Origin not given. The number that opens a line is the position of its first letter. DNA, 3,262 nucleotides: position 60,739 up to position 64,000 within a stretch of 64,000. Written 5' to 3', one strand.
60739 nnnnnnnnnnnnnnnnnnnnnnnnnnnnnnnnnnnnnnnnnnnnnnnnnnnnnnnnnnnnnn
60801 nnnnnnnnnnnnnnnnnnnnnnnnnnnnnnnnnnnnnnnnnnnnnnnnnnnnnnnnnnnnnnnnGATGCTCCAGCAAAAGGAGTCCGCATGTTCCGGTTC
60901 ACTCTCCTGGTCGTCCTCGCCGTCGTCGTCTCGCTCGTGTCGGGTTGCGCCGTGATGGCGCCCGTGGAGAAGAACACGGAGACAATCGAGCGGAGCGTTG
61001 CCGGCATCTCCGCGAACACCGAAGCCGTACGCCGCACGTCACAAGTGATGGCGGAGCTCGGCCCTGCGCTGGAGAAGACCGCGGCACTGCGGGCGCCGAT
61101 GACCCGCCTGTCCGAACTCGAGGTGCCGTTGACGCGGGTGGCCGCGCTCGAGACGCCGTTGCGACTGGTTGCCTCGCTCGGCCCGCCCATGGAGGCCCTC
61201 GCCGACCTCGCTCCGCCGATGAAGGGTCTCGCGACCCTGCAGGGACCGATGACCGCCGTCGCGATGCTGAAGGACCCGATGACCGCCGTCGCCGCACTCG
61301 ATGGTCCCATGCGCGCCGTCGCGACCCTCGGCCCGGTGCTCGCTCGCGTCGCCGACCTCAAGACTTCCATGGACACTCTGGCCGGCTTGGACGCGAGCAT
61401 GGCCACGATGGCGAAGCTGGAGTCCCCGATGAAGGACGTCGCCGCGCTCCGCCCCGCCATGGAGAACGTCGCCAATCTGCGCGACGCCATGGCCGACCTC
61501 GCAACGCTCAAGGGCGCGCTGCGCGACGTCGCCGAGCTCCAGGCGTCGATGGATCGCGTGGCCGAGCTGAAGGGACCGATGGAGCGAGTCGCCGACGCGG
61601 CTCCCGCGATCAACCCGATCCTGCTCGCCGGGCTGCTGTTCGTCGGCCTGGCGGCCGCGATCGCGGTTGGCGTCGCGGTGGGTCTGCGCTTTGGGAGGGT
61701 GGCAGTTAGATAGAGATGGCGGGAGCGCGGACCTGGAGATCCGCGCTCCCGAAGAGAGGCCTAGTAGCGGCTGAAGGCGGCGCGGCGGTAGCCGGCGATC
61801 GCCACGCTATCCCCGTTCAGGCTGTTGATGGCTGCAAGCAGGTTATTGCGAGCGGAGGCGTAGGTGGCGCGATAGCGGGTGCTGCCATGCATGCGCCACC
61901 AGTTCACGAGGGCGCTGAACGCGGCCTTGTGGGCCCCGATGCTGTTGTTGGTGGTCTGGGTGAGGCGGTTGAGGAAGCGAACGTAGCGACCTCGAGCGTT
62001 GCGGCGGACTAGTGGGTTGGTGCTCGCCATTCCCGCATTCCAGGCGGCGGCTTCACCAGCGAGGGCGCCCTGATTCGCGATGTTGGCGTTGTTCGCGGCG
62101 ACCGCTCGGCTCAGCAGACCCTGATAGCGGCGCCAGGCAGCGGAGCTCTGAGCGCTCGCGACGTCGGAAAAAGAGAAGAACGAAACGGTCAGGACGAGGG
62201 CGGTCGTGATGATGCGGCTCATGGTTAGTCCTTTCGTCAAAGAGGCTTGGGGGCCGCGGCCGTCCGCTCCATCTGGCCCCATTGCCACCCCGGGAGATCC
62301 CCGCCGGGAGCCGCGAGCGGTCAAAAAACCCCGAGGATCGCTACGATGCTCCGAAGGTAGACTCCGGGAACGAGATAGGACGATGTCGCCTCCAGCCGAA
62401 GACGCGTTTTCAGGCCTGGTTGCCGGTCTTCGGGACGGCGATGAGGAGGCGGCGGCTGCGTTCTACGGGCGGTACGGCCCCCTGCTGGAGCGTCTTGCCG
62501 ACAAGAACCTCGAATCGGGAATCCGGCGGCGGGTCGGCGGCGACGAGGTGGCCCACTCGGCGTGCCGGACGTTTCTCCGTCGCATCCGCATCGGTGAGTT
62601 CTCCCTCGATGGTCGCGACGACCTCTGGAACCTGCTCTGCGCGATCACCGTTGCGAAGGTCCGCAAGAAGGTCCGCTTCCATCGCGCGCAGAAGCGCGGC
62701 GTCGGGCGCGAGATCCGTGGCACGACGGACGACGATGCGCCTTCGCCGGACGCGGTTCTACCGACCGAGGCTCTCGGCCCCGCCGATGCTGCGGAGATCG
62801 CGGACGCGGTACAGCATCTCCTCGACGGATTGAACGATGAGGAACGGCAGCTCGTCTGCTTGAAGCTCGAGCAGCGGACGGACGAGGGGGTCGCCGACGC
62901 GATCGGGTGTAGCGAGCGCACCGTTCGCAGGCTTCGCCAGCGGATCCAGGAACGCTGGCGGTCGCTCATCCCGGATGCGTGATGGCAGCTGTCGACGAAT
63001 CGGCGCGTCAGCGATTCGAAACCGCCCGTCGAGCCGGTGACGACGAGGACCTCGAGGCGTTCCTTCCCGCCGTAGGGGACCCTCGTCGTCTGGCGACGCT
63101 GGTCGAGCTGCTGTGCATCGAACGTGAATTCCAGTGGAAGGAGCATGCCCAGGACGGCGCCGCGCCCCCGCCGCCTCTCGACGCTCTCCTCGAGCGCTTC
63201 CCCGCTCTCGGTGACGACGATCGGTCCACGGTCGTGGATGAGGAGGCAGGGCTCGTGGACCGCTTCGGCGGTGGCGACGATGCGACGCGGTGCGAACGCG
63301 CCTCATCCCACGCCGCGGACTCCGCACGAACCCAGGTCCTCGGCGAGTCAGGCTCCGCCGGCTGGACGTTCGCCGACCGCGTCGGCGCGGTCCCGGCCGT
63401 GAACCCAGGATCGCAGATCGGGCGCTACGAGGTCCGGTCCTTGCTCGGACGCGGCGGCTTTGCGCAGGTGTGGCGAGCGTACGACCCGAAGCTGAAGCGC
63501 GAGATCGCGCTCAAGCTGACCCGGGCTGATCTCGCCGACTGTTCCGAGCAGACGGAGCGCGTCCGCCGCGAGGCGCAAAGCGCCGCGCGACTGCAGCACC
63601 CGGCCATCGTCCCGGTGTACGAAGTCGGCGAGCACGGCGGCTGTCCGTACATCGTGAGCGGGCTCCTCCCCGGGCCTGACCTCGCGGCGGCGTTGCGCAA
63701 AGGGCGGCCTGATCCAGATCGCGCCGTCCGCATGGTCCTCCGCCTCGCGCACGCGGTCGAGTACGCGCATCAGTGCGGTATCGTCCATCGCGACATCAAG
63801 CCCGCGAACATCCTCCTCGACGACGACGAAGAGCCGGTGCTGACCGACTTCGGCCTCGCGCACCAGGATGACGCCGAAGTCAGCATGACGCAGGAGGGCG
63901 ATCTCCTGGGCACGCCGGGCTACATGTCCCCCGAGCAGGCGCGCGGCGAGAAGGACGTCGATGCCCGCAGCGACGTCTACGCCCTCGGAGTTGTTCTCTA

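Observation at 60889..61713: Doubly anchored envelope protein built from 18 perfectly phased decapeptide repeats (LxxP-MxxVAx)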

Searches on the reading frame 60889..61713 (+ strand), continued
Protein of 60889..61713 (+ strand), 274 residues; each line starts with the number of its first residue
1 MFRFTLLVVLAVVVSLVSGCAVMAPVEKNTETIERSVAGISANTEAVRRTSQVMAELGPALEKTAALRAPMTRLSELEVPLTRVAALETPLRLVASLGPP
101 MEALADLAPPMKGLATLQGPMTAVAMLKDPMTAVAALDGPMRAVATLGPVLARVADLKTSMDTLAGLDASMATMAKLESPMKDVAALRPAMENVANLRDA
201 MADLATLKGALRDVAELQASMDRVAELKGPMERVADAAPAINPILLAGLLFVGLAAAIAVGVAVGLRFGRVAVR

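Call 85: predict_structure(alignment_id=A3)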
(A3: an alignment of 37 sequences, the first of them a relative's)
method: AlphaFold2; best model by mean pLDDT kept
length: 229 residues; sequences in the alignment: 37
mean_pLDDT: 83.4   pTM: 0.30
mean pLDDT of the five models: 83.4, 81.1, 79.8, 78.5, 75.5
residues with pLDDT >= 90: 73; 70-90: 131; 50-70: 24; < 50: 1
segments of 3 or more residues with pLDDT < 50: none
pLDDT, mean of each block of 10 residues (from residue 1): 61 72 77 89 92 92 91 91 90 90 90 90 88 84 82 78 80 79 66 75 92 93 77
secondary structure, 60 per line:
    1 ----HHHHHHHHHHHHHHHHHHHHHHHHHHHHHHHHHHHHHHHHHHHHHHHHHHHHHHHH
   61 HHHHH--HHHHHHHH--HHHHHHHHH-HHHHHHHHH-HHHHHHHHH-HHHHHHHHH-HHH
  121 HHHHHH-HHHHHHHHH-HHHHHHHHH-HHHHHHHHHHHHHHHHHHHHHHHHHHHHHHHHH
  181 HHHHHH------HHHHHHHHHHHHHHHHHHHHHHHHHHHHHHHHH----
elements in order: H5-65 H68-75 H78-86 H88-96 H98-106 H108-116 H118-126 H128-136 H138-146 H148-186 H193-225

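Call 86: list_cluster_members(proteins=[window:60889-61710:+, P0004, P0148])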
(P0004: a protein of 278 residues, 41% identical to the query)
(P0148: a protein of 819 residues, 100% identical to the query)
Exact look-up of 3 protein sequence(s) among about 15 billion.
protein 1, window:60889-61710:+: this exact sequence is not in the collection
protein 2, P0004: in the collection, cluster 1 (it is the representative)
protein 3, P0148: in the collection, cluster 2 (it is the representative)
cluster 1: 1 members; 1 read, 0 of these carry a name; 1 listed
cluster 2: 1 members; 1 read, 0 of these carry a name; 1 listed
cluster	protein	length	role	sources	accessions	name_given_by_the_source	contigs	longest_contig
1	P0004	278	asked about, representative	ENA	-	-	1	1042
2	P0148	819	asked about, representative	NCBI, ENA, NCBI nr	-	-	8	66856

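Call 93: search_protein_families(library=ncbifam, proteins=[L003:8850-10592:+, L002:3403-5889:+, L009:8718-9848:+], max_evalue=0.001)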
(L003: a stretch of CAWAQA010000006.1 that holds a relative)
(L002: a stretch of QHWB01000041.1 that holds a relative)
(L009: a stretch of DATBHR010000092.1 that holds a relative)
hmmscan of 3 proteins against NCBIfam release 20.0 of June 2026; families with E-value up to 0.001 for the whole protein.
L003:8850-10592:+ (580 aa): 0 families

L002:3403-5889:+ (828 aa): 1 family
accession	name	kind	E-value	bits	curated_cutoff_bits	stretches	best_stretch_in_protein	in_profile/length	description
NF040606.1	CytoC_perox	subfamily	9.1e-06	25.1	150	0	469-634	293-446/524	di-heme-cytochrome C peroxidase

L009:8718-9848:+ (376 aa): 0 families

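Call 94: find_encoding_contigs(protein=P0013, flank=7000, max_places=2)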
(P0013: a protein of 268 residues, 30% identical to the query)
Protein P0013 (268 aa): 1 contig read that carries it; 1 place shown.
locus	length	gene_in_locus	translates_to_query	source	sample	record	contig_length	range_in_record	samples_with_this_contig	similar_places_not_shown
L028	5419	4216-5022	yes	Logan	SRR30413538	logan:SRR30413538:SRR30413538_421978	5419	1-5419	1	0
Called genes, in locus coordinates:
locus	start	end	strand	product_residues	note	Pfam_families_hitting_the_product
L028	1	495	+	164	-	?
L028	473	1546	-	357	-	-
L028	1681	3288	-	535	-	-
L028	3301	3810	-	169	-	-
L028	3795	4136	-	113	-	-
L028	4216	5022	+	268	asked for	-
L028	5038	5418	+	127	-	?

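Call 95: find_encoding_contigs(protein=P0041, flank=7000, max_places=2)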
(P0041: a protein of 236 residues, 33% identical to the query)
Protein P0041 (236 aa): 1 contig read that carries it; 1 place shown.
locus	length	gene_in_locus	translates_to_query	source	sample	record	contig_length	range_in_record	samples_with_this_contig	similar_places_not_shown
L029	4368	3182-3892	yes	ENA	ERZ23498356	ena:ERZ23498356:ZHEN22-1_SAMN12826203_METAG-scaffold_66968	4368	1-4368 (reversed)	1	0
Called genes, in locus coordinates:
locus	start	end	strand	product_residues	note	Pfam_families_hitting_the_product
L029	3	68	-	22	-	?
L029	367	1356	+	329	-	PF12740:PETase (faint), PF05448:AXE1, PF01738:DLH, PF02129:Peptidase_S15, PF12146:Hydrolase_4 (faint), PF00561:Abhydrolase_1 (faint), PF00326:Peptidase_S9, PF08840:BAAT_C (weak)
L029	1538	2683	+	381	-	PF01053:Cys_Met_Meta_PP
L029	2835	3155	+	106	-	PF07883:Cupin_2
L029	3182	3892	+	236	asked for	-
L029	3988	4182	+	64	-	PF07045:DUF1330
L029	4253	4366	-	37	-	?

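Call 96: find_encoding_contigs(protein=P0008, flank=7000, max_places=2)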
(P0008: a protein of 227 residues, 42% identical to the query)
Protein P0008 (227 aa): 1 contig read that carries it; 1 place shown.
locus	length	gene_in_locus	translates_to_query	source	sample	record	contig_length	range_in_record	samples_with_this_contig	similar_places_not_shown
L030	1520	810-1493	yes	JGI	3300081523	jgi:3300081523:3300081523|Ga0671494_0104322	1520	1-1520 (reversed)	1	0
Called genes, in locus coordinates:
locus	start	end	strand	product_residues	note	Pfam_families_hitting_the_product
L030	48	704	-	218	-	-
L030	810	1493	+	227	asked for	-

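Call 97: search_protein_families(library=pfam, alignment_id=A1, max_evalue=1)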
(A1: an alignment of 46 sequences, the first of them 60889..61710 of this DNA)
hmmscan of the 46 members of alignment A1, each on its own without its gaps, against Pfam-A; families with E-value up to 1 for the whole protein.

A. member 1, window:60889-61710:+ (274 aa): 4 families
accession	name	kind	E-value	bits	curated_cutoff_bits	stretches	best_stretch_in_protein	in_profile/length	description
PF06103.16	DUF948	-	0.0017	19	37.2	1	7-56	12-62/89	Bacterial protein of unknown function (DUF948)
PF24611.2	Spectrin_Anc-1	-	0.014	16.1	33.2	1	177-227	27-75/115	Nuclear anchorage protein 1, spectrin-like repeat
PF24531.2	ANC1_spectrin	-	0.023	15.5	27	1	176-232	12-65/95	Nuclear anchorage protein 1, spectrin repeat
PF14576.11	SEO_N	-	0.11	12.1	27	1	166-207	137-178/287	Sieve element occlusion N-terminus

B. families by the number of members that match (of 46 scanned): 125 families (the first 25 are shown)
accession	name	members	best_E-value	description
PF24611.2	Spectrin_Anc-1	20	0.0012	Nuclear anchorage protein 1, spectrin-like repeat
PF23991.1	DUF7310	15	9.8e-05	Coiled-coil region of unknown function (DUF7310)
PF10157.14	BORCS6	12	0.00037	BLOC-1-related complex sub-unit 6 C-terminal helix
PF10046.14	BLOC1_2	11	0.0064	Biogenesis of lysosome-related organelles complex-1 subunit 2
PF05531.17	NPV_P10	11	0.0076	Nucleopolyhedrovirus P10 protein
PF06103.16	DUF948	10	0.00015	Bacterial protein of unknown function (DUF948)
PF08429.16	PLU-1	9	0.0018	PLU-1-like protein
PF08653.15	DASH_Dam1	8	0.0017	DASH complex subunit Dam1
PF23246.1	CC_CDK5RAP2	7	0.019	CDK5 regulatory subunit-associated protein 2-like, coiled coil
PF17111.11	PigL_N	5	0.0017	Pigment biosynthesis cluster protein PigL N-terminal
PF20663.3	COG4_N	5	0.0077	Conserved oligomeric Golgi complex subunit 4, N-terminal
PF05591.17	T6SS_VipA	5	0.12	Type VI secretion system, VipA, VC_A0107 or Hcp2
PF05659.16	RPW8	4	0.00013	Arabidopsis broad-spectrum mildew resistance protein RPW8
PF22431.2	COG2p_C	4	0.009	COG2p C-terminal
PF08651.15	DASH_Duo1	4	0.0098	DASH complex subunit Duo1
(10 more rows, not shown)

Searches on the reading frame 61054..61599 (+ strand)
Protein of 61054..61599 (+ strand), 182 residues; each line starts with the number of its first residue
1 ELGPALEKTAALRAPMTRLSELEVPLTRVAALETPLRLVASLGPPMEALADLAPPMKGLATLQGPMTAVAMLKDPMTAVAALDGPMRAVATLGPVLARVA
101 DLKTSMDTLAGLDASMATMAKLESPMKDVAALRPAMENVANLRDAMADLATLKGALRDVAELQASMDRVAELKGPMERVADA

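Call 27: search_protein_families(library=pfam, proteins=[window:61054-61599:+], max_evalue=10)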
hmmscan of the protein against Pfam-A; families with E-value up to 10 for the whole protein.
window:61054-61599:+ (182 aa): 5 families
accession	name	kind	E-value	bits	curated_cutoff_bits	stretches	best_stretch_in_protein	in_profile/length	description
PF24611.2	Spectrin_Anc-1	-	0.035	14.8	33.2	1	122-172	27-75/115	Nuclear anchorage protein 1, spectrin-like repeat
PF14576.11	SEO_N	-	0.062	12.9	27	1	111-152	137-178/287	Sieve element occlusion N-terminus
PF17111.11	PigL_N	-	0.096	12.5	27.2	1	123-179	22-77/209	Pigment biosynthesis cluster protein PigL N-terminal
PF24531.2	ANC1_spectrin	-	0.12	13.3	27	1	120-173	11-62/95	Nuclear anchorage protein 1, spectrin repeat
PF10157.14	BORCS6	-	0.2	12.3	35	0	98-130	62-94/101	BLOC-1-related complex sub-unit 6 C-terminal helix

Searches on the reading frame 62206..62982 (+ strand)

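Call 4: search_protein_families(library=pfam, proteins=[window:62206-62982:+], max_evalue=1)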
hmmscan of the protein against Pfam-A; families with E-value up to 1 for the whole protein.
window:62206-62982:+ (258 aa): 6 families
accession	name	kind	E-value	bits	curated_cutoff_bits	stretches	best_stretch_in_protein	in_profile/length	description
PF07638.17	Sigma70_ECF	-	1.7e-15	57.8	21.1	1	68-246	4-174/185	ECF sigma factor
PF13384.12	HTH_23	-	7.3e-05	22.9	24.6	1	213-248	6-42/50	Homeodomain-like domain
PF08281.18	Sigma70_r4_2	-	0.00028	20.9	25.7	1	200-246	2-49/54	Sigma-70, region 4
PF04545.22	Sigma70_r4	-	0.0015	18.5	24.1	1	205-246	1-43/50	Sigma-70, region 4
PF13551.12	HTH_29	-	0.022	15.3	28.1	1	229-249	18-39/64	Winged helix-turn helix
PF19889.5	DUF6362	-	0.039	14.7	31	1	197-246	42-93/98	Domain of unknown function (DUF6362)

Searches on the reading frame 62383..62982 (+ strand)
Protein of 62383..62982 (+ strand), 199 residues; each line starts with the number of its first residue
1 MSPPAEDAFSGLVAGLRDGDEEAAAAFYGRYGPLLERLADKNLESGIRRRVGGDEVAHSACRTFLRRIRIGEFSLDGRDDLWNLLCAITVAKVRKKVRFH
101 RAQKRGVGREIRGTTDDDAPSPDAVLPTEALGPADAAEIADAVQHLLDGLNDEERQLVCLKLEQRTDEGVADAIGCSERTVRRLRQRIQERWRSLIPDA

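Call 93: search_protein_families(library=ncbifam, proteins=[window:62383-62982:+], max_evalue=0.001)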
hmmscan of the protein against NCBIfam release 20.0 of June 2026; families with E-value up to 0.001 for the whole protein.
window:62383-62982:+ (199 aa): 5 families
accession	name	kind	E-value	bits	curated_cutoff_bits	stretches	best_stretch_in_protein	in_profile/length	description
TIGR02984.1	Sig-70_plancto1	subfamily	1.5e-10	41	183.75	1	17-194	2-186/189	RNA polymerase sigma-70 factor, Planctomycetaceae-specific subfamily 1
TIGR02937.1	sigma70-ECF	superfamily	1.5e-09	37.7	42.9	1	22-191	1-160/165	sigma-70 family RNA polymerase sigma factor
NF009172.0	PRK12519.1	subfamily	7.3e-06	25.6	222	1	12-182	19-175/194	RNA polymerase sigma factor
TIGR02983.1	SigE-fam_strep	subfamily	6.3e-05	22.9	141.55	1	118-188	83-150/162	SigE family RNA polymerase sigma factor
TIGR02980.1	SigBFG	subfamily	0.00025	20.8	234.35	1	136-193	165-223/227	SigB/SigF/SigG family RNA polymerase sigma factor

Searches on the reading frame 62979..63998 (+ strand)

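Call 46: search_protein_families(library=pfam, proteins=[window:62979-63998:+], max_evalue=0.0001)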
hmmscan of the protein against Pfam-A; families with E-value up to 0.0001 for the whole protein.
window:62979-63998:+ (340 aa): 3 families
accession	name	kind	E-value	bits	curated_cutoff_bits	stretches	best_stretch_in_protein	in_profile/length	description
PF00069.31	Pkinase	-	2.6e-38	132.4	31.7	1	150-340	1-187/263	Protein kinase domain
PF07714.23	PK_Tyr_Ser-Thr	-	7.5e-26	91.4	23.1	1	153-340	4-194/258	Protein tyrosine and serine/threonine kinase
PF01636.29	APH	-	8e-05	22.9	23.2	0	267-299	169-202/239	Phosphotransferase enzyme family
